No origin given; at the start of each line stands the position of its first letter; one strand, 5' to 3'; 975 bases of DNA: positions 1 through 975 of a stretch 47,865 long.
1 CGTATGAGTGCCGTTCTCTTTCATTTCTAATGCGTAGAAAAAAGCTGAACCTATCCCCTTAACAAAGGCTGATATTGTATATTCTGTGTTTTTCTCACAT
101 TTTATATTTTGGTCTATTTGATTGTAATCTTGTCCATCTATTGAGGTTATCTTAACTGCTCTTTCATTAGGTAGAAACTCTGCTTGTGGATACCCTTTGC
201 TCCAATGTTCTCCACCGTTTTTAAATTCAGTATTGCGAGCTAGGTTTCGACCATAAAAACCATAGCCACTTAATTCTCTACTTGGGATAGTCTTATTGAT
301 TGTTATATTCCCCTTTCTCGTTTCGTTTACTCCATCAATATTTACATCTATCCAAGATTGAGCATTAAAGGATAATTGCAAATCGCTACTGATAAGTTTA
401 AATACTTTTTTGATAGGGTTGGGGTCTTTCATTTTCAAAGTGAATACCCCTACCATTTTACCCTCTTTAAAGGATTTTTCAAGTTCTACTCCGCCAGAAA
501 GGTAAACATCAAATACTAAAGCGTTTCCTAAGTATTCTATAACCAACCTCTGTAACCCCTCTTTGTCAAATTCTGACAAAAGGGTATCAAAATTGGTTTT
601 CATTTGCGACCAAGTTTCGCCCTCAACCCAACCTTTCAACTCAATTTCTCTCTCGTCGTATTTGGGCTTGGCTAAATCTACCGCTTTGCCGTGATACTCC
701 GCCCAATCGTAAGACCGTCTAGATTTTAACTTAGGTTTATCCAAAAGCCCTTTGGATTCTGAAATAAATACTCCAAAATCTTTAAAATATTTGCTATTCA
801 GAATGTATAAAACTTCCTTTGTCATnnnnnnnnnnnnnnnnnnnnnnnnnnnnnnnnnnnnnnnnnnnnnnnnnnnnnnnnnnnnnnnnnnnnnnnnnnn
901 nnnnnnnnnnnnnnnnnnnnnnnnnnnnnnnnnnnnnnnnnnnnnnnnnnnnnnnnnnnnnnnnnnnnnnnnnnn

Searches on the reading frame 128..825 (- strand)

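Call 79: search_solved_structures(query=window:128-825:-, max_evalue=1)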
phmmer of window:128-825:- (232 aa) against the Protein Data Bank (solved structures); distinct sequences matched with E-value up to 1: 4.
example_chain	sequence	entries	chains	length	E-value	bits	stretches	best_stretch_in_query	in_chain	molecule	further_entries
1t0v_A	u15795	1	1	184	0.54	12.8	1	31-69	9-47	BILIN-BINDING PROTEIN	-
1n0s_A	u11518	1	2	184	0.55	12.7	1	31-69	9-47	Bilin-binding protein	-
9mu2_P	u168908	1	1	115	0.66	12.5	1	155-206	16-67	HK97 gp10 family phage protein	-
1pva_A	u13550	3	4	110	0.7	12.4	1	112-149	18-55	PARVALBUMIN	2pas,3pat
